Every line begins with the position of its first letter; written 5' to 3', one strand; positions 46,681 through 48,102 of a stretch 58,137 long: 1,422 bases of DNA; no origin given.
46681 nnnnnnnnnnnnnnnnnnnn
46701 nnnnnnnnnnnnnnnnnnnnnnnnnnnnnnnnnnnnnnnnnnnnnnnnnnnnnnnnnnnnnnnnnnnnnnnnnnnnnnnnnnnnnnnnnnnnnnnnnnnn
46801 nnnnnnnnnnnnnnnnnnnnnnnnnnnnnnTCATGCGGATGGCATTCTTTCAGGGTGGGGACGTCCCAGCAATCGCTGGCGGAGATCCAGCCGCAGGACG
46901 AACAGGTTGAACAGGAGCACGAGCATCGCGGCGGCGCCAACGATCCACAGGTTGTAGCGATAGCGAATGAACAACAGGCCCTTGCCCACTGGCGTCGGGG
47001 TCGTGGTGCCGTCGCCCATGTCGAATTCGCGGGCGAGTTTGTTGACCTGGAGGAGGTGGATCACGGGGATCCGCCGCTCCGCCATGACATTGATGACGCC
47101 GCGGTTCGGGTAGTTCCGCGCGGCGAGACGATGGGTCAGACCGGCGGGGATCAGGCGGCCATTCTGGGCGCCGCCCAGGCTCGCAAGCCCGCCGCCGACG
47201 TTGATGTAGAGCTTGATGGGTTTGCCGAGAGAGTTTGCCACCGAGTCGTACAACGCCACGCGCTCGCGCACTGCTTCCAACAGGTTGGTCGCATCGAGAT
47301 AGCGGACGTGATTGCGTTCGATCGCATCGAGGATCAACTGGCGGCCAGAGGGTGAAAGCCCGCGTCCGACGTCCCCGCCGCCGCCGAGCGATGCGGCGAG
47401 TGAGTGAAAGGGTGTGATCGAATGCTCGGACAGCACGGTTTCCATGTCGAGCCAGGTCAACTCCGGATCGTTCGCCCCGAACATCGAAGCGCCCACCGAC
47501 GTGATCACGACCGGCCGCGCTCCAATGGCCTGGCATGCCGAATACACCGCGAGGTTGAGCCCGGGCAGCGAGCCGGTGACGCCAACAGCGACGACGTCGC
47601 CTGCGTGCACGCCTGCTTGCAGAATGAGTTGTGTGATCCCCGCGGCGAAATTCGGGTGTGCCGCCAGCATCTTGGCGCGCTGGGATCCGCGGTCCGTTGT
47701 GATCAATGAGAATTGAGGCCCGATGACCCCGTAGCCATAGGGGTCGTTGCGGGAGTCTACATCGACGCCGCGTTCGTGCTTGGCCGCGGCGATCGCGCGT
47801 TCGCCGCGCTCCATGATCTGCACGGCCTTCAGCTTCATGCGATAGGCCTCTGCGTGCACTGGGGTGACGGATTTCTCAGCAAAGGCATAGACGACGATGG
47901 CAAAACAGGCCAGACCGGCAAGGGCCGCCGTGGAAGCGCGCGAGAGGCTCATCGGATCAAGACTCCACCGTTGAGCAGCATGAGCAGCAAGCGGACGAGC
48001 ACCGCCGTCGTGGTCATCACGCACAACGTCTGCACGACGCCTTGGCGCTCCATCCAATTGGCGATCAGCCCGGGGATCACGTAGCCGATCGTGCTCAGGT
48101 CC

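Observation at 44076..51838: pgsB-pgsC embedded in a seven-gene translationally coupled envelope operon: candidate diderm poly-gamma-glutamate synthesis/export system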

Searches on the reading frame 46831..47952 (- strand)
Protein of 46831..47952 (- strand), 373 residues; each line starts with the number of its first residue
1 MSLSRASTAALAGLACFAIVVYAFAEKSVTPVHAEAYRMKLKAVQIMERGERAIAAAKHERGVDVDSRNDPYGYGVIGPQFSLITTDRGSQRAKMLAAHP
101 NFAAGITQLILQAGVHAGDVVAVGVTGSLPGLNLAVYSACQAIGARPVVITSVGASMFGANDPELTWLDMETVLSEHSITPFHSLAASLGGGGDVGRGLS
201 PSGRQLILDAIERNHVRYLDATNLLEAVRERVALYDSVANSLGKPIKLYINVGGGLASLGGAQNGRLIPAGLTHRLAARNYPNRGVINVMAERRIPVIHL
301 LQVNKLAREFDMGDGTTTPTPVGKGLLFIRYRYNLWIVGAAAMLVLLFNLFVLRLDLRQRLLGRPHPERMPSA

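Call 3: search_protein_families(library=ncbifam, proteins=[window:46831-47952:-], max_evalue=0.01)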
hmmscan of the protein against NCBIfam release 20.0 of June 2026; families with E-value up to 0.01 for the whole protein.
window:46831-47952:- (373 aa): 1 family
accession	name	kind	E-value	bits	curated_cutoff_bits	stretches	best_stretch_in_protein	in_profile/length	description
TIGR04332.1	gamma_Glu_sys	subfamily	1.6e-86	290.3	100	1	14-312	6-299/307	poly-gamma-glutamate system protein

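Call 4: search_protein_families(library=pfam, proteins=[window:46831-47952:-], max_evalue=0.01)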
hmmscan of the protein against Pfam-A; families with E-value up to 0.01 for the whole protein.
window:46831-47952:- (373 aa): 0 families

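Call 34: find_homologous_proteins(query=window:46831-47952:-)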
Query window:46831-47952:- (373 aa): 2173 proteins with E <= 0.001 among 8000 candidates; the best 120 are listed.
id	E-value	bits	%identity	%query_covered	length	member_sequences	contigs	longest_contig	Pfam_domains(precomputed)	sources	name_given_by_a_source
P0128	9.5e-232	787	96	100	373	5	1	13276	-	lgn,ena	-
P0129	1.6e-196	671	81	100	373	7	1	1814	-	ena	-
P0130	3.0e-176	604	73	100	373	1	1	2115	-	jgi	-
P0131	1.6e-174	598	73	99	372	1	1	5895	-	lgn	-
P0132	2.2e-174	598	73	100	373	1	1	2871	-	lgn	-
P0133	2.8e-174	598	74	99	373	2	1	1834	-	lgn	-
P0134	7.1e-174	596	72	99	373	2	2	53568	-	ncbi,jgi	jgi:poly-gamma-glutamate system protein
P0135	5.7e-173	593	73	100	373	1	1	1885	-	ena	-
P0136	6.1e-173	593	72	99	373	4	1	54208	-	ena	-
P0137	1.6e-172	592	71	99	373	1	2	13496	-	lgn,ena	-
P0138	6.9e-172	590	72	99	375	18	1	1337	-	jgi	-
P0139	9.5e-172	589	72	99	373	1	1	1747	-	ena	-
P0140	1.5e-171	589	71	100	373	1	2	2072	-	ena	-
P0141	2.1e-171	588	72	100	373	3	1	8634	-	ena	-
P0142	3.8e-171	587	71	99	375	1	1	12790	-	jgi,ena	-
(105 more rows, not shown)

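Call 36: find_related_loci(query=A3, collection=genome_contigs, flank=10000)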
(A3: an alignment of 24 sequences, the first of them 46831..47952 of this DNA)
Query A3 (373 aa) in genome_contigs; peptide patterns used: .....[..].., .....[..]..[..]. (x = any residue, [..] = any of these).
116 stretches matched a pattern; 89 encode a relative of the query (tblastn E <= 1e-3); the best 80 are kept; 80 distinct loci.
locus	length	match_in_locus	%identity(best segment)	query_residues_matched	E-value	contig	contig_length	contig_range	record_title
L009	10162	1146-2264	98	1-373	0e+0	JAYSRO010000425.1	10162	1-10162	MAG: Candidatus Eisenbacteria bacterium isolate GFS_11975 GFS_11975_424, whole genome shotgun sequence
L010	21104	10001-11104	72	1-368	2e-167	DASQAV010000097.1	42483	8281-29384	MAG TPA_asm: Candidatus Dormiibacterota bacterium isolate SMAG_U11654 k141_38249, whole genome shotgun sequence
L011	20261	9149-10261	71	1-370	2e-165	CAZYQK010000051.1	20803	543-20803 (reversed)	MAG TPA_asm: uncultured bacterium isolate SRP119689_co1_84 genome assembly, contig: NODE_3410_length_20803_cov_7.642905,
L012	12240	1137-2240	70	1-368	3e-164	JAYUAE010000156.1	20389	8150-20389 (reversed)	MAG: Candidatus Eisenbacteria bacterium isolate GFS_6454 GFS_6454_155, whole genome shotgun sequence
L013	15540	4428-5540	68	1-371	4e-164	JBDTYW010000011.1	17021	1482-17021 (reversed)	MAG: Candidatus Eisenbacteria bacterium isolate cluster4_bin.150 NODE_6786_length_17021_cov_6.090475, whole genome shotg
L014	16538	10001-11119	68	1-373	1e-160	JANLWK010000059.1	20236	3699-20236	MAG: Candidatus Eisenbacteria bacterium isolate OTE_20_metabat_388 OTE_20_k141_3286719, whole genome shotgun sequence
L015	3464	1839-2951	69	1-371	5e-168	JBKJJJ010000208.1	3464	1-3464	MAG: Candidatus Eisenbacteria bacterium isolate ant_bin.20 S1Ck117_2776476_flag_0_multi_12.0000_len_3464, whole genome s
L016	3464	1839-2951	69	1-371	5e-168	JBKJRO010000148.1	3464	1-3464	MAG: Solirubrobacteraceae bacterium isolate ant_bin.541 k117_2776476, whole genome shotgun sequence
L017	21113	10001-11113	70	1-371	5e-159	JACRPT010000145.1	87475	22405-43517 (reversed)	MAG: Candidatus Eisenbacteria bacterium isolate NC_groundwater_1994_Pr3_S-0.65um_72_3 SR2-18-Sp65_coassembly_scaffold_51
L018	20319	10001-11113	72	1-371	1e-158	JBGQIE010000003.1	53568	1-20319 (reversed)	MAG: Candidatus Eisenbacteria bacterium isolate OBJ2_061818_070_56 k141_840969_length_53568_cov_13.3284, whole genome sh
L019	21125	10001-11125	68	1-373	1e-158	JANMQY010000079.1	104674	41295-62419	MAG: Candidatus Eisenbacteria bacterium isolate OTE_51_metabat_109 OTE_51_k141_2747942, whole genome shotgun sequence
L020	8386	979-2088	66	1-370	6e-156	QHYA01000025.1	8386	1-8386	MAG: Acidobacteria bacterium isolate gp22 AA1 14_0929_05_40cm_scaffold_16932_curated, whole genome shotgun sequence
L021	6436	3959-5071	72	1-371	4e-155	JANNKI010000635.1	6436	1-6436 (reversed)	MAG: bacterium isolate SOY_4_C_metabat_154 SOY_4_C_k141_3127212, whole genome shotgun sequence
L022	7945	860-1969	66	1-369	2e-154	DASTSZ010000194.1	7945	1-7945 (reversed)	MAG TPA_asm: Candidatus Eisenbacteria bacterium isolate SMAG_U2293 k141_1384590, whole genome shotgun sequence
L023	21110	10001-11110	69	1-370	6e-154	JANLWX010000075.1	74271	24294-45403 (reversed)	MAG: Candidatus Eisenbacteria bacterium isolate OTE_20_metabat_201 OTE_20_k141_908104, whole genome shotgun sequence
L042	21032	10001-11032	42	4-347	4e-81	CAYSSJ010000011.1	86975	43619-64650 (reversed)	MAG TPA_asm: uncultured Candidatus Cloacimonadota bacterium isolate SRP241341_co1_26 genome assembly, contig: NODE_349_l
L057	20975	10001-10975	42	32-359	4e-73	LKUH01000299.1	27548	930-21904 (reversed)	MAG: Candidatus Cloacimonas sp. SDB scaffold-310, whole genome shotgun sequence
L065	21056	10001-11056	37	4-349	1e-69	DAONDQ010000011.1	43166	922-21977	MAG TPA_asm: Candidatus Cloacimonadota bacterium isolate AMR_MDS_3891 NODE_804_length_43166_cov_5.412679, whole genome s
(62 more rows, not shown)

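Call 41: search_protein_families(library=pfam, proteins=[L042:4907-8359:+, L042:2582-4894:+, L065:3638-8104:+, L057:4795-8268:+, L042:12996-14618:-, L020:3136-4692:-], max_evalue=1)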
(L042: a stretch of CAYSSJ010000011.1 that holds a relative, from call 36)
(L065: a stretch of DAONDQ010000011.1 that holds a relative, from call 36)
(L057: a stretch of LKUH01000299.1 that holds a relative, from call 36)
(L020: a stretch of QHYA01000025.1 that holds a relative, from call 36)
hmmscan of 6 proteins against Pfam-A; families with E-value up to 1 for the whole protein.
L042:4907-8359:+ (1150 aa): 6 families
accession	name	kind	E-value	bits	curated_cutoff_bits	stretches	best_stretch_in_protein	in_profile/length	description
PF01364.23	Peptidase_C25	-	6.3e-61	207.1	23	1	165-506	1-373/374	Peptidase family C25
PF13860.13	FlgD_ig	-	2.5e-07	31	27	1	1074-1137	12-74/79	FlgD Ig-like domain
PF18962.6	Por_Secre_tail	-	3.1e-07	31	27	1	1066-1145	2-72/75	Secretion system C-terminal sorting domain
PF03785.20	Peptidase_C25_C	-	5.1e-06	26.7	25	1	515-589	4-78/79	Peptidase family C25, C terminal ig-like domain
PF13585.12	CHU_C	-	0.00017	22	27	1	1082-1145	25-81/86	CHU_C Type IX secretion signal domain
PF07705.17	CARDB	-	0.00019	22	22.7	1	605-688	11-88/101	CARDB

L042:2582-4894:+ (770 aa): 7 families
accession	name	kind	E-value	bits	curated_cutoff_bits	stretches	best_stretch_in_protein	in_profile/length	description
PF00246.29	Peptidase_M14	-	4.3e-35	122.1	21.6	1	33-316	1-263/286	Zinc carboxypeptidase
PF13620.12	CarboxypepD_reg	-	2.8e-11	44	32.3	1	357-436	2-81/82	Carboxypeptidase regulatory-like domain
PF18962.6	Por_Secre_tail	-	1.5e-09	38.5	27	1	686-766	2-73/75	Secretion system C-terminal sorting domain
PF13860.13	FlgD_ig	-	4.6e-07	30.2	27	1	695-758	13-76/79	FlgD Ig-like domain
PF13585.12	CHU_C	-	1.3e-05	25.6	27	1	702-764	25-80/86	CHU_C Type IX secretion signal domain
PF20773.4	InhA-like_MAM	-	8.1e-05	22.6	26.9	1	567-661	53-161/191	Immune inhibitor A-like, MAM domain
PF13715.12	CarbopepD_reg_2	-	0.0056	17.1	32.2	1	358-429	2-69/88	CarboxypepD_reg-like domain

L065:3638-8104:+ (1488 aa): 12 families
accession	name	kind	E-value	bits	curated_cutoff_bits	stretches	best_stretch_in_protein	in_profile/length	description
PF14870.12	PSII_BNR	-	1.4e-28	100.5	27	6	325-418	8-96/303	Photosynthesis system II assembly factor YCF48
PF13290.12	CHB_HEX_C_1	-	2.7e-18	66.1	22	1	830-894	1-65/67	Chitobiase/beta-hexosaminidase C-terminal domain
PF00932.25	LTD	-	1.8e-15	57.7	34.3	1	641-748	3-108/109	Lamin Tail Domain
PF13287.12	Fn3_assoc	-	2.9e-15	56.5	23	1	841-899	1-59/59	Fn3 associated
PF18962.6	Por_Secre_tail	-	1e-09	39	27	1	1405-1485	2-74/75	Secretion system C-terminal sorting domain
PF13860.13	FlgD_ig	-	1.4e-08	35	27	1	1412-1476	9-76/79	FlgD Ig-like domain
PF02012.26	BNR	-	3.8e-08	32.6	27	0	407-417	1-11/12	BNR/Asp-box repeat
PF18370.7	RGI_lyase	-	4.6e-06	27.3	27.8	1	1110-1185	10-78/86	Rhamnogalacturonan I lyases beta-sheet domain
PF13585.12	CHU_C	-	0.00049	20.6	27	1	1423-1482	27-80/86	CHU_C Type IX secretion signal domain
PF25523.1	Ig_RIMBP2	-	0.0025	18.2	27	1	1109-1192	10-96/105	RIMBP2-like, immunoglobulin-like domain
PF03174.19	CHB_HEX_C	-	0.036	14.4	23.6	0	841-884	26-67/76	Chitobiase/beta-hexosaminidase C-terminal domain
PF07494.17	Reg_prop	-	0.071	13.8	20.4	0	556-572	5-21/24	Two component regulator propeller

L057:4795-8268:+ (1157 aa): 6 families
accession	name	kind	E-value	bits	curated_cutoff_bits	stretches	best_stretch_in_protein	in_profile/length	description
PF01364.23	Peptidase_C25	-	2.3e-71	241.5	23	1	167-511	1-373/374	Peptidase family C25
PF13860.13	FlgD_ig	-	2.8e-11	43.7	27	1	1083-1146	13-77/79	FlgD Ig-like domain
PF18962.6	Por_Secre_tail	-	3.9e-07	30.7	27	1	1074-1154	2-74/75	Secretion system C-terminal sorting domain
PF13585.12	CHU_C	-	2.5e-05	24.8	27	1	1089-1151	24-80/86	CHU_C Type IX secretion signal domain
PF07705.17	CARDB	-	0.0045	17.6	22.7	1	603-676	3-72/101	CARDB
PF13620.12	CarboxypepD_reg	-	0.0062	17.3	32.3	1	545-600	15-72/82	Carboxypeptidase regulatory-like domain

L042:12996-14618:- (540 aa): 4 families
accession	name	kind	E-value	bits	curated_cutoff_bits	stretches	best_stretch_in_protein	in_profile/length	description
PF13311.11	DUF4080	-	1.1e-23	84.8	22.9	1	357-479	2-129/188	Protein of unknown function (DUF4080)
PF02310.24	B12-binding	-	1.5e-16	60.8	32.1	1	5-123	3-120/121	B12 binding domain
PF04055.27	Radical_SAM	-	4.2e-16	60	29.5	1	167-328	2-164/166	Radical SAM superfamily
PF17612.7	DUF5507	-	0.16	12.2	27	1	26-87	83-142/160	Family of unknown function (DUF5507)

L020:3136-4692:- (518 aa): 2 families
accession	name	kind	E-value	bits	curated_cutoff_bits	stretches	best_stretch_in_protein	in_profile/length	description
PF13372.12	Alginate_exp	-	5e-13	49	25.2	1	156-404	71-294/395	Alginate export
PF11853.14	DUF3373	-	0.0003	20.4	26.1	1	92-215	6-130/409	Protein of unknown function (DUF3373)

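Call 44: search_protein_families(library=ncbifam, proteins=[L042:4907-8359:+, L042:2582-4894:+, L065:3638-8104:+, L042:11092-11976:+, L042:11973-13001:+, L020:3136-4692:-], max_evalue=0.01)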
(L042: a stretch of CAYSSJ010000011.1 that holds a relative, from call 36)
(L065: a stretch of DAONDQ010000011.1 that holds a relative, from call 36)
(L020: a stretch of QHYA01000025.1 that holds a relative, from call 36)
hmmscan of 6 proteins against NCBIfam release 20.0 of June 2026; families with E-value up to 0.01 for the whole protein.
L042:4907-8359:+ (1150 aa): 8 families
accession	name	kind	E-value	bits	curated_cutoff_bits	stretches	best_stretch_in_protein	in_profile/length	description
NF033707.1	T9SS_sortase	equivalog_domain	2.3e-19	68.6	420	2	1062-1142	998-1083/1095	type IX secretion system sortase PorU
NF052324.1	PorU_rel_Nterm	equivalog_domain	3.8e-11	41.9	450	1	256-507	521-765/879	putative type IX secretion system sortase PorU2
TIGR04183.1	Por_Secre_tail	domain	2.8e-08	33.6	23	1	1066-1142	2-66/72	T9SS type A sorting domain-containing protein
NF052323.1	T9SSA_dep_M6i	equivalog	8.4e-06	24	600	1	1065-1140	960-1030/1043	T9SS-dependent M6-like inactivated metalloprotease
TIGR03900.1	prc_long_Delta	hypoth_equivalog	0.00011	20.3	660.95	1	597-795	557-765/973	MXAN_5808 family serine peptidase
NF052228.1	T9SS_PorZ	equivalog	0.00012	20.7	260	1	1065-1146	675-753/757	type IX secretion system anionic LPS delivery protein PorZ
NF038113.1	T9SSA_dep_M36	equivalog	0.0039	15.4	885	1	1061-1147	791-866/869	T9SS-dependent M36 family metallopeptidase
NF005176.1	PRK06655.1-1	equivalog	0.0041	17.1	230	1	1081-1138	94-153/197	flagellar hook assembly protein FlgD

L042:2582-4894:+ (770 aa): 9 families
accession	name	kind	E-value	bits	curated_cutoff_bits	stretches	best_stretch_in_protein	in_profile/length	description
TIGR04183.1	Por_Secre_tail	domain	1.9e-12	47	23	1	686-767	2-70/72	T9SS type A sorting domain-containing protein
NF033707.1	T9SS_sortase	equivalog_domain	4.5e-11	41.1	420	1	683-759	999-1079/1095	type IX secretion system sortase PorU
NF052323.1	T9SSA_dep_M6i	equivalog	2.5e-08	32.3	600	1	680-765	956-1034/1043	T9SS-dependent M6-like inactivated metalloprotease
NF038113.1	T9SSA_dep_M36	equivalog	1.4e-06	26.7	885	1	681-768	791-868/869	T9SS-dependent M36 family metallopeptidase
NF052228.1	T9SS_PorZ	equivalog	7e-05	21.4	260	1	685-763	675-748/757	type IX secretion system anionic LPS delivery protein PorZ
NF038111.1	rhom_dep_M36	equivalog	8.5e-05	20.1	1700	0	569-618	1042-1090/1315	rhombosortase-dependent M36 family metallopeptidase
NF007897.0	PRK10602.1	equivalog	0.00022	20.3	157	1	173-237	92-158/237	murein tripeptide amidase MpaA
NF005176.1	PRK06655.1-1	equivalog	0.00035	20.6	230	1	702-766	95-158/197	flagellar hook assembly protein FlgD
NF053608.1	Lsa66_OmpA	equivalog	0.0059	15.1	700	1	704-756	285-337/581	fibronectin-binding adhesin Lsa66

L065:3638-8104:+ (1488 aa): 8 families
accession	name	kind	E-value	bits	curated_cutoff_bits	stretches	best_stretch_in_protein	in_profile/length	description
NF010237.0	PRK13684.1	equivalog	3.4e-30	105.2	326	5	425-572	43-189/334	photosynthesis system II assembly factor Ycf48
NF033680.1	exonuc_ExeM-GG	exception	3.8e-24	84.8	1300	1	639-819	19-181/884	extracellular exonuclease ExeM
NF045728.1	glycosyl_F510_1955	equivalog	7.2e-22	77.8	175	5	524-600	8-87/246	F510_1955 family glycosylhydrolase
TIGR04183.1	Por_Secre_tail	domain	1.7e-12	47.1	23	1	1405-1485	2-70/72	T9SS type A sorting domain-containing protein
NF005176.1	PRK06655.1-1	equivalog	1.9e-07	31.2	230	1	1421-1480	95-154/197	flagellar hook assembly protein FlgD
NF052323.1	T9SSA_dep_M6i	equivalog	1.6e-05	23.1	600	1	1339-1477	896-1028/1043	T9SS-dependent M6-like inactivated metalloprotease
NF009452.0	PRK12812.1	equivalog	0.0031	16.8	258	1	1423-1477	152-208/289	flagellar basal body rod modification protein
NF053608.1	Lsa66_OmpA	equivalog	0.0044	15.5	700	1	1360-1475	110-228/581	fibronectin-binding adhesin Lsa66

L042:11092-11976:+ (294 aa): 0 families

L042:11973-13001:+ (342 aa): 0 families

L020:3136-4692:- (518 aa): 0 families

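Call 60: search_solved_structures(query=A3, max_evalue=1)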
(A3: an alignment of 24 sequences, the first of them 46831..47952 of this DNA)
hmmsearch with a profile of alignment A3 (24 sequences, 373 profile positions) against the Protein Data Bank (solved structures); distinct sequences matched with E-value up to 1: 0.

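Call 78: search_dna_similar(query=window:46831-47952:-, collection=plasmids, mode=protein, max_evalue=0.001, max_rows=20)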
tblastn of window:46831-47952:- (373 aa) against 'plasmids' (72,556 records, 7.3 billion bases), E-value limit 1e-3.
Records with a match: 1; places in all: 1; records where one place covers at least 80% of the query: 0.
Best place of each record, by identity: <60% 1.
By first word of the organism name: Cetobacterium 1.
By predicted mobility (MOB-suite, as given by PLSDB): non-mobilizable 1.
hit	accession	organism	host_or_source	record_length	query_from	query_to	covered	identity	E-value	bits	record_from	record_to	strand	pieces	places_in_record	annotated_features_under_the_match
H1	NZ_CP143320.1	Cetobacterium somerae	intestine of Yellow Catfish,pure culture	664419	9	258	67%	30.0%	3e-19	97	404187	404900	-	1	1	pgsW: poly-gamma-glutamate system protein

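Call 79: get_annotated_region(hit=H1, flank=7000)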
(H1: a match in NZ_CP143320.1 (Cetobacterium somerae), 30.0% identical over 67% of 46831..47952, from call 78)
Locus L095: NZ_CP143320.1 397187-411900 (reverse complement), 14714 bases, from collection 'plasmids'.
description: Cetobacterium somerae strain ceto plasmid p1, complete sequence
organism: Cetobacterium somerae (NCBI taxid 188913)
taxonomy: Bacteria; Fusobacteriota; Fusobacteriia; Fusobacteriales; Fusobacteriaceae; Cetobacterium; Cetobacterium somerae
host: -; source: intestine of Yellow Catfish,pure culture; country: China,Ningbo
typing (MOB-suite, as given by PLSDB): non-mobilizable
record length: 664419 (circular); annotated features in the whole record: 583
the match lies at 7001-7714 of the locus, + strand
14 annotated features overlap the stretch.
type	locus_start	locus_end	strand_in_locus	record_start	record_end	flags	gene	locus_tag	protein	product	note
CDS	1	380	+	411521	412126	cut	-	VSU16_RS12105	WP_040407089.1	response regulator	GO:0000160 - phosphorelay signal transduction system [Evidence IEA]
CDS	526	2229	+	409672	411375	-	ggt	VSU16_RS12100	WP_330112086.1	gamma-glutamyltransferase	GO:0006750 - glutathione biosynthetic process [Evidence IEA]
CDS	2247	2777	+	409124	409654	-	-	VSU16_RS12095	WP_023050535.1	DUF6305 family protein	-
CDS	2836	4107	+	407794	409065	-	-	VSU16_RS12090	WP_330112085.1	TRAP transporter large permease subunit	-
CDS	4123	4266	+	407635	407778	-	-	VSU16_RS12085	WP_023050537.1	hypothetical protein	-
CDS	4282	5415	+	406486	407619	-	-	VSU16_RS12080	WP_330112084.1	succinylglutamate desuccinylase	-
CDS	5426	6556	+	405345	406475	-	pgsB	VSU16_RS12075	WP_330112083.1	poly-gamma-glutamate synthase PgsB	GO:0070501 - poly-gamma-glutamate biosynthetic process [Evidence IEA]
CDS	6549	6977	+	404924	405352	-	pgsC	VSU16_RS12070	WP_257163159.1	poly-gamma-glutamate biosynthesis protein PgsC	GO:0070501 - poly-gamma-glutamate biosynthetic process [Evidence IEA]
CDS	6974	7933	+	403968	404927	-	pgsW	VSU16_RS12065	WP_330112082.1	poly-gamma-glutamate system protein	-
CDS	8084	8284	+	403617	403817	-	-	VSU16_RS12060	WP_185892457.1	cold-shock protein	-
CDS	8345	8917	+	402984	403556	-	-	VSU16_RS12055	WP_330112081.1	sigma-70 family RNA polymerase sigma factor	GO:0006352 - DNA-templated transcription initiation [Evidence IEA]; GO:0006355 - regulation of DNA-templated ...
CDS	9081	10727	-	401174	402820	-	treC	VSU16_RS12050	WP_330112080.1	alpha,alpha-phosphotrehalase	GO:0005991 - trehalose metabolic process [Evidence IEA]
CDS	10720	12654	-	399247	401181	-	-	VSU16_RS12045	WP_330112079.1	fructose-specific PTS transporter subunit EIIC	GO:0009401 - phosphoenolpyruvate-dependent sugar phosphotransferase system [Evidence IEA]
CDS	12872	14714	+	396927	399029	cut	-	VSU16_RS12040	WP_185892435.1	BglG family transcription antiterminator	-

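Call 84: search_protein_families(library=pfam, proteins=[L095:4282-5415:+], max_evalue=0.01)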
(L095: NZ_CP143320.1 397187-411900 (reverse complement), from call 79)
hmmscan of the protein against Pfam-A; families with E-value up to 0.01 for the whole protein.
L095:4282-5415:+ (377 aa): 2 families
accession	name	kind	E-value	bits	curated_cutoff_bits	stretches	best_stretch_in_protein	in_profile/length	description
PF24827.1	AstE_AspA_cat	-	3.2e-07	30.5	25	1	175-225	58-116/192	Succinylglutamate desuccinylase/Aspartoacylase catalytic domain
PF17033.10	Peptidase_M99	-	0.00058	19.8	27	1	69-117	33-81/267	Carboxypeptidase controlling helical cell shape catalytic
